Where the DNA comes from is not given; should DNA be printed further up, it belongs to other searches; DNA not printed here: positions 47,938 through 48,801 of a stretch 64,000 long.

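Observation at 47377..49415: Conserved actinobacterial trio of unknown function: histidine phosphatase, DUF3090-like zinc-ribbon protein and SCO1664-like atypical kinase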

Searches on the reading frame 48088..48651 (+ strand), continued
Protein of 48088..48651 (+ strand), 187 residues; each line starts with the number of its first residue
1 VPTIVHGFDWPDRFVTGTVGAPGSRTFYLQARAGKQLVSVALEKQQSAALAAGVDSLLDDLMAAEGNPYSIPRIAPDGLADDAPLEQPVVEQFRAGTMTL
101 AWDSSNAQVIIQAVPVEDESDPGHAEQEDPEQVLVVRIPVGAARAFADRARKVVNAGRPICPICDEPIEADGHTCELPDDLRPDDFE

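Call 75: search_protein_families(library=ncbifam, proteins=[P0304, P0307, P0371, P0375, P0262, P0281, P0322], max_evalue=0.001)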
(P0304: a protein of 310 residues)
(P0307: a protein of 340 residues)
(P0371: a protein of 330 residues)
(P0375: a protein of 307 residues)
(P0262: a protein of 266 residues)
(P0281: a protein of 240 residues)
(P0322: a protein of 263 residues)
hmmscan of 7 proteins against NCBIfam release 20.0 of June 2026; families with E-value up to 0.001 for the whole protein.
P0304 (310 aa): 1 family
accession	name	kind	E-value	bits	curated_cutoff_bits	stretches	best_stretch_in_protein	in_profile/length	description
TIGR03847.1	TIGR03847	subfamily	1.5e-50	171.4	117.25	1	147-309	2-162/177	conserved hypothetical protein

P0307 (340 aa): 2 families
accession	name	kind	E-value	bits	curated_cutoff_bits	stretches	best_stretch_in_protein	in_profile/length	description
TIGR03847.1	TIGR03847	subfamily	3.8e-46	157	117.25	1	5-131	2-127/177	conserved hypothetical protein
TIGR03843.1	TIGR03843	hypoth_equivalog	3.4e-30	105.2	172.4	1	212-296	1-85/253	SCO1664 family protein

P0371 (330 aa): 1 family
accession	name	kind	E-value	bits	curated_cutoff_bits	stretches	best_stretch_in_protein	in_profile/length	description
TIGR03847.1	TIGR03847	subfamily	9e-51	172.1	117.25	1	5-178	2-170/177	conserved hypothetical protein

P0375 (307 aa): 1 family
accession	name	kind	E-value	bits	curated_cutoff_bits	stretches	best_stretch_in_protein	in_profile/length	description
TIGR03847.1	TIGR03847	subfamily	3.8e-44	150.5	117.25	1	166-304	2-133/177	conserved hypothetical protein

P0262 (266 aa): 1 family
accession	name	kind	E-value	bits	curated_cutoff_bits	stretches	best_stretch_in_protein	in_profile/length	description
TIGR03847.1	TIGR03847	subfamily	7.1e-59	198.5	117.25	2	5-132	2-126/177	conserved hypothetical protein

P0281 (240 aa): 1 family
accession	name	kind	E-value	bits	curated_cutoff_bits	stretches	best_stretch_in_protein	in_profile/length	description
TIGR03847.1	TIGR03847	subfamily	1.4e-72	243.1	117.25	1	5-179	2-177/177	conserved hypothetical protein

P0322 (263 aa): 1 family
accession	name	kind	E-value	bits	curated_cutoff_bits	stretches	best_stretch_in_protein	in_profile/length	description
TIGR03847.1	TIGR03847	subfamily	9.4e-51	172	117.25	2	14-135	2-126/177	conserved hypothetical protein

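Call 76: list_cluster_members(proteins=[P0300, P0308, P0323, P0335, P0340, P0345, P0348, P0353, P0360, P0363])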
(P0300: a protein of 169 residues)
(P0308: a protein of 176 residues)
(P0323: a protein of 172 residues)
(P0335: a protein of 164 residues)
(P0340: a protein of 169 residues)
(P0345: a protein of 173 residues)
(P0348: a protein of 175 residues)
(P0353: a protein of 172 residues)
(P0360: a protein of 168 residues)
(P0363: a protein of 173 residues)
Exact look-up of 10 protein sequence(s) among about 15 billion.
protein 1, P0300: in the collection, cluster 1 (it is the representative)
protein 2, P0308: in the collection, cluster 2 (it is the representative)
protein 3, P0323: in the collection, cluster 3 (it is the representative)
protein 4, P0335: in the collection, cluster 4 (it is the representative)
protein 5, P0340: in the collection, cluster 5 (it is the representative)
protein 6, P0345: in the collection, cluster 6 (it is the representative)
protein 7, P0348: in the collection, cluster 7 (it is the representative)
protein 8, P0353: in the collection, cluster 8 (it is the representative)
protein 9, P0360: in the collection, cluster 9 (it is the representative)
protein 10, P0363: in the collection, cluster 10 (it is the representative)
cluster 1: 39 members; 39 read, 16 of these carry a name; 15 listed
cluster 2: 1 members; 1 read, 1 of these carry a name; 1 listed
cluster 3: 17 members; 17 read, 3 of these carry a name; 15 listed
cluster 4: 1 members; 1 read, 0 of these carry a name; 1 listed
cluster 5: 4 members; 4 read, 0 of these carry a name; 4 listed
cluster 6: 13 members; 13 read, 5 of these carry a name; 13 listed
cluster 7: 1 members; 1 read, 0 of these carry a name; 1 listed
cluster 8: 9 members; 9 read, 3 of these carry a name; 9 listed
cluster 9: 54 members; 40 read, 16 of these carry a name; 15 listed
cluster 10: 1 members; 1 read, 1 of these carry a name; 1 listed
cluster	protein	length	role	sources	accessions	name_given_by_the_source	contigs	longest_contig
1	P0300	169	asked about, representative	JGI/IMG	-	uncharacterized repeat protein (TIGR03847 family)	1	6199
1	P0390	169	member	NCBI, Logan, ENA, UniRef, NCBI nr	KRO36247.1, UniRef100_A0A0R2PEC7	MAG: hypothetical protein ABR54_01705 [Actinobacteria bacterium BACL15 MAG-120619-bin91] | DUF3090 family protein n=1 Tax=Actinobacteria bacterium BACL15 MAG-120619-bin91 ...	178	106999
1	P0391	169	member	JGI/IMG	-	uncharacterized repeat protein (TIGR03847 family)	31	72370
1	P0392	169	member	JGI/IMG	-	uncharacterized repeat protein (TIGR03847 family)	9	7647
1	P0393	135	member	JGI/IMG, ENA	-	uncharacterized repeat protein (TIGR03847 family)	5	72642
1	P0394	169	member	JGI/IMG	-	uncharacterized repeat protein (TIGR03847 family)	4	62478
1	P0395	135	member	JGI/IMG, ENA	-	uncharacterized repeat protein (TIGR03847 family)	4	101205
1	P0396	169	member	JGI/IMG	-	uncharacterized repeat protein (TIGR03847 family)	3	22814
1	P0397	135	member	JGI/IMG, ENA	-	uncharacterized repeat protein (TIGR03847 family)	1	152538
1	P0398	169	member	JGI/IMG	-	uncharacterized repeat protein (TIGR03847 family)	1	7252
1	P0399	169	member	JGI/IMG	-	conserved hypothetical protein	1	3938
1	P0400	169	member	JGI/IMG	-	uncharacterized repeat protein (TIGR03847 family)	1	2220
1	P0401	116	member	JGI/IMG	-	uncharacterized repeat protein (TIGR03847 family)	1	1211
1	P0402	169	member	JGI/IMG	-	uncharacterized repeat protein (TIGR03847 family)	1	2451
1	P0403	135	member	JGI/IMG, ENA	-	uncharacterized repeat protein (TIGR03847 family)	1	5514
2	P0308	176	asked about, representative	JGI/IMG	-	uncharacterized repeat protein (TIGR03847 family)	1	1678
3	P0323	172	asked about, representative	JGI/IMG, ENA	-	-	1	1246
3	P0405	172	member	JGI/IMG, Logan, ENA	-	uncharacterized repeat protein (TIGR03847 family)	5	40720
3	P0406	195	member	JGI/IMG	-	uncharacterized repeat protein (TIGR03847 family)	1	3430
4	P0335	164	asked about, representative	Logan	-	-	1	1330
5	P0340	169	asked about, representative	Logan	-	-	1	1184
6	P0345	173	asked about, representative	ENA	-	-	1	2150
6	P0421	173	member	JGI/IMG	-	uncharacterized repeat protein (TIGR03847 family)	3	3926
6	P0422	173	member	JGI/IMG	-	uncharacterized repeat protein (TIGR03847 family)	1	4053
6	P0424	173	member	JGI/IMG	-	uncharacterized repeat protein (TIGR03847 family)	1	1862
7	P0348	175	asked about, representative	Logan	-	-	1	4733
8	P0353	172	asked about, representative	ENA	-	-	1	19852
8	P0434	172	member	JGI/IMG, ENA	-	uncharacterized repeat protein (TIGR03847 family)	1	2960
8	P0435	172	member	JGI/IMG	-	uncharacterized repeat protein (TIGR03847 family)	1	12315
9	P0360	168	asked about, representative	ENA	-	-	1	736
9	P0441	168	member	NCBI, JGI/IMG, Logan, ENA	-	uncharacterized repeat protein (TIGR03847 family)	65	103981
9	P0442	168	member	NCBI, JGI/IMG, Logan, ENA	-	uncharacterized repeat protein (TIGR03847 family)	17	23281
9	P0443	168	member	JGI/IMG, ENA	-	uncharacterized repeat protein (TIGR03847 family)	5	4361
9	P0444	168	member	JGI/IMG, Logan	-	uncharacterized repeat protein (TIGR03847 family)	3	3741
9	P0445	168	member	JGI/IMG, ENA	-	uncharacterized repeat protein (TIGR03847 family)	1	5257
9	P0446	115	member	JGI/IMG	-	uncharacterized repeat protein (TIGR03847 family)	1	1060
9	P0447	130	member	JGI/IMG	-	uncharacterized repeat protein (TIGR03847 family)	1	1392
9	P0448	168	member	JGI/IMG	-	uncharacterized repeat protein (TIGR03847 family)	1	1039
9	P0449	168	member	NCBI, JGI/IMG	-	uncharacterized repeat protein (TIGR03847 family)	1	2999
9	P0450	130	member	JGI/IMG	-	uncharacterized repeat protein (TIGR03847 family)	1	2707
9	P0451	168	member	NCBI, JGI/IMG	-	uncharacterized repeat protein (TIGR03847 family)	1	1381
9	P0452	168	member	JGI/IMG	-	uncharacterized repeat protein (TIGR03847 family)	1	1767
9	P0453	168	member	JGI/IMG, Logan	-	uncharacterized repeat protein (TIGR03847 family)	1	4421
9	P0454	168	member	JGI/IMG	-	uncharacterized repeat protein (TIGR03847 family)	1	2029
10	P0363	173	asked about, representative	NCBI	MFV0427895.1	MAG: DUF3090 domain-containing protein [Arachnia sp.]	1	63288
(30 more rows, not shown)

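Call 77: find_encoding_contigs(protein=P0390, flank=8000, max_places=3)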
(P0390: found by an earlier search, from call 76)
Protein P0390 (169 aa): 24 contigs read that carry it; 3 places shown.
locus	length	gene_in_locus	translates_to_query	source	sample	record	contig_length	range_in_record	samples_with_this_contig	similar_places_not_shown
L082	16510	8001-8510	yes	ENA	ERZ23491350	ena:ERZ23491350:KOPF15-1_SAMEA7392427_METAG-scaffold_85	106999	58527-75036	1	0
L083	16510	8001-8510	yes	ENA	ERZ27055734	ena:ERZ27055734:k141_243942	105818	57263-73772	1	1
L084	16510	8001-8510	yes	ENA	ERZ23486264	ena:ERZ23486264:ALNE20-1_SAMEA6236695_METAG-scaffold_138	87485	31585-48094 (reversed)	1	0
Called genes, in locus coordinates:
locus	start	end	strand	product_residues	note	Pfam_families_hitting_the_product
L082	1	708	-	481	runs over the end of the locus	PF00860:Xan_ur_permease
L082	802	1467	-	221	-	PF19700:DUF6198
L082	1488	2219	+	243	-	PF04474:DUF554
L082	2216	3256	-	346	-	PF08240:ADH_N, PF01262:AlaDh_PNT_C (weak), PF00107:ADH_zinc_N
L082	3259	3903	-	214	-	PF00265:TK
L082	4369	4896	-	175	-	PF00156:Pribosyltran, PF14681:UPRTase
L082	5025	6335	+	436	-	PF04389:Peptidase_M28, PF01546:Peptidase_M20, PF07687:M20_dimer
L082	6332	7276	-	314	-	PF00248:Aldo_ket_red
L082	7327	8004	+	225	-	PF00300:His_Phos_1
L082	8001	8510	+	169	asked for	PF11290:DUF3090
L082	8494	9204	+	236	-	-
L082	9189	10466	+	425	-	PF01406:tRNA-synt_1e, PF09334:tRNA-synt_1g (weak)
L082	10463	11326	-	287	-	PF09754:PAC2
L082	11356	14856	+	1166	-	PF02574:S-methyl_trans, PF00809:Pterin_bind, PF02607:B12-binding_2, PF02310:B12-binding, PF02965:Met_synt_B12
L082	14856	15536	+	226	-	PF00702:Hydrolase, PF12710:HAD (weak), PF13419:HAD_2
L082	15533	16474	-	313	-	PF12705:PDDEXK_1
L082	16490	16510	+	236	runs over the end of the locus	PF01135:PCMT, PF08704:GCD14, PF13847:Methyltransf_31, PF13578:Methyltransf_24 (faint), PF13649:Methyltransf_25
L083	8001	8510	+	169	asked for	PF11290:DUF3090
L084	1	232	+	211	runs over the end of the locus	PF03167:UDG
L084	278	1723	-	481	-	PF00860:Xan_ur_permease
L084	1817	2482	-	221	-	PF19700:DUF6198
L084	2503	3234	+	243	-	PF04474:DUF554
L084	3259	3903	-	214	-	PF00265:TK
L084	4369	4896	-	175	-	PF00156:Pribosyltran, PF14681:UPRTase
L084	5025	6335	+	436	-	PF04389:Peptidase_M28, PF01546:Peptidase_M20, PF07687:M20_dimer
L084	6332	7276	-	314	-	PF00248:Aldo_ket_red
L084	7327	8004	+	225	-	PF00300:His_Phos_1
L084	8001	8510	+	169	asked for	PF11290:DUF3090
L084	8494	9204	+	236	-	-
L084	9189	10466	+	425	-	PF01406:tRNA-synt_1e, PF09334:tRNA-synt_1g (weak)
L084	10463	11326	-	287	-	PF09754:PAC2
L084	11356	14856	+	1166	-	PF02574:S-methyl_trans, PF00809:Pterin_bind, PF02607:B12-binding_2, PF02310:B12-binding, PF02965:Met_synt_B12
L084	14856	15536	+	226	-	PF00702:Hydrolase, PF12710:HAD (weak), PF13419:HAD_2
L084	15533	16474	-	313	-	PF01930:Cas_Cas4 (faint), PF12705:PDDEXK_1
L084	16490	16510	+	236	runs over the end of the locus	PF01135:PCMT, PF08704:GCD14, PF13847:Methyltransf_31, PF13578:Methyltransf_24 (faint), PF13649:Methyltransf_25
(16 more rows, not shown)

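Call 78: search_protein_families(library=ncbifam, proteins=[L082:9189-10466:+, L082:8494-9204:+, L082:7327-8004:+], max_evalue=0.00001)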
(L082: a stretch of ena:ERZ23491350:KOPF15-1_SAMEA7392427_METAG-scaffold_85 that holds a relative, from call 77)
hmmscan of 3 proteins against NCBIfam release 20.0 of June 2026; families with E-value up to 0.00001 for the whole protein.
L082:9189-10466:+ (425 aa): 12 families
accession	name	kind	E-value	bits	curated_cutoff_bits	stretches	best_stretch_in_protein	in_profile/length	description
TIGR03447.1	mycothiol_MshC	equivalog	2.3e-164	547.1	485.1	1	15-425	2-411/411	cysteine--1-D-myo-inosityl 2-amino-2-deoxy-alpha-D-glucopyranoside ligase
TIGR00435.1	cysS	equivalog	7.1e-89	299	340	1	42-400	13-373/466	cysteine--tRNA ligase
NF011108.0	PRK14536.1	equivalog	5.5e-47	160.7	780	1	51-352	23-327/490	cysteine--tRNA ligase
NF011107.0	PRK14534.1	equivalog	6.2e-35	121.1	744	1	38-353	8-328/481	cysteine--tRNA ligase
TIGR00398.1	metG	equivalog_domain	7.4e-14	51.3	336.35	2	63-174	12-124/530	methionine--tRNA ligase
NF001100.0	PRK00133.1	equivalog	2.8e-12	46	587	0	283-334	309-360/676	methionine--tRNA ligase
NF008859.0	PRK11893.2-1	equivalog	1.7e-08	33.9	553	0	55-144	7-96/498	methionine--tRNA ligase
NF008957.0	PRK12300.1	subfamily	3.7e-08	31.8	677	0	55-92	35-74/946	leucine--tRNA ligase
NF008863.0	PRK11893.2-5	equivalog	3.6e-07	29.1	551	1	60-132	15-88/531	methionine--tRNA ligase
NF008900.0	PRK12267.1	equivalog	4.1e-07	28.9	598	0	62-174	16-129/648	methionine--tRNA ligase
NF009687.0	PRK13208.1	equivalog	5.1e-07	28.2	738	0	64-94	52-82/801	valine--tRNA ligase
TIGR00422.1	valS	equivalog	4.9e-06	24.8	612.1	0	63-94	46-77/863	valine--tRNA ligase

L082:8494-9204:+ (236 aa): 1 family
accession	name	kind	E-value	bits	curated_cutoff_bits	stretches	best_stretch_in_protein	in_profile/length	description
TIGR03843.1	TIGR03843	hypoth_equivalog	2.3e-85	286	172.4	1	10-236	1-253/253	SCO1664 family protein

L082:7327-8004:+ (225 aa): 14 families
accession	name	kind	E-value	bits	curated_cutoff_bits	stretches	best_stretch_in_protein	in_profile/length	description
TIGR03848.1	MSMEG_4193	subfamily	1.2e-66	224.1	203.85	1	3-205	2-203/204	MSMEG_4193 family putative phosphomutase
TIGR03162.1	ribazole_cobC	equivalog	3.6e-30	104.7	162.9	1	3-186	1-176/176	alpha-ribazole phosphatase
NF045917.1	PhserinePhPspA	equivalog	1.2e-25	90.4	350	1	1-201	2-197/211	phosphoserine phosphatase PspA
NF038349.1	dPGM_arch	equivalog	8.1e-24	84.6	225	1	4-196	2-178/194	2,3-diphosphoglycerate-dependent phosphoglycerate mutase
NF005567.0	PRK07238.1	equivalog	2.5e-23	83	326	1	2-201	179-374/378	bifunctional RNase H/acid phosphatase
NF011580.0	PRK15004.1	equivalog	7.1e-20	71.9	250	1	1-190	1-185/203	adenosylcobalamin/alpha-ribazole phosphatase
NF002901.0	PRK03482.1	equivalog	2.1e-15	56.9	261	1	3-189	4-185/215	2,3-diphosphoglycerate-dependent phosphoglycerate mutase GpmB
NF009993.0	PRK13462.1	equivalog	7.9e-14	51.8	226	1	2-189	7-182/203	acid phosphatase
NF009994.0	PRK13463.1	equivalog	1.9e-11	44.1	277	1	5-193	7-191/203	phosphoserine phosphatase 1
NF002339.0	PRK01295.1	equivalog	3.1e-08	33.3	316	1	3-165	5-169/206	2,3-bisphosphoglycerate-dependent phosphoglycerate mutase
NF010713.0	PRK14115.1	equivalog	5.2e-07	29.2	305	0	2-98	3-97/248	2,3-diphosphoglycerate-dependent phosphoglycerate mutase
TIGR01258.1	pgm_1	subfamily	1.7e-06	27.6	81.7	0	1-100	1-98/245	2,3-bisphosphoglycerate-dependent phosphoglycerate mutase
NF002217.0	PRK01112.1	equivalog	2.2e-06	27.2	320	0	2-62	3-62/228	2,3-bisphosphoglycerate-dependent phosphoglycerate mutase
NF010718.0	PRK14120.1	equivalog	5.4e-06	25.9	366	0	2-100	6-102/249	phosphoglyceromutase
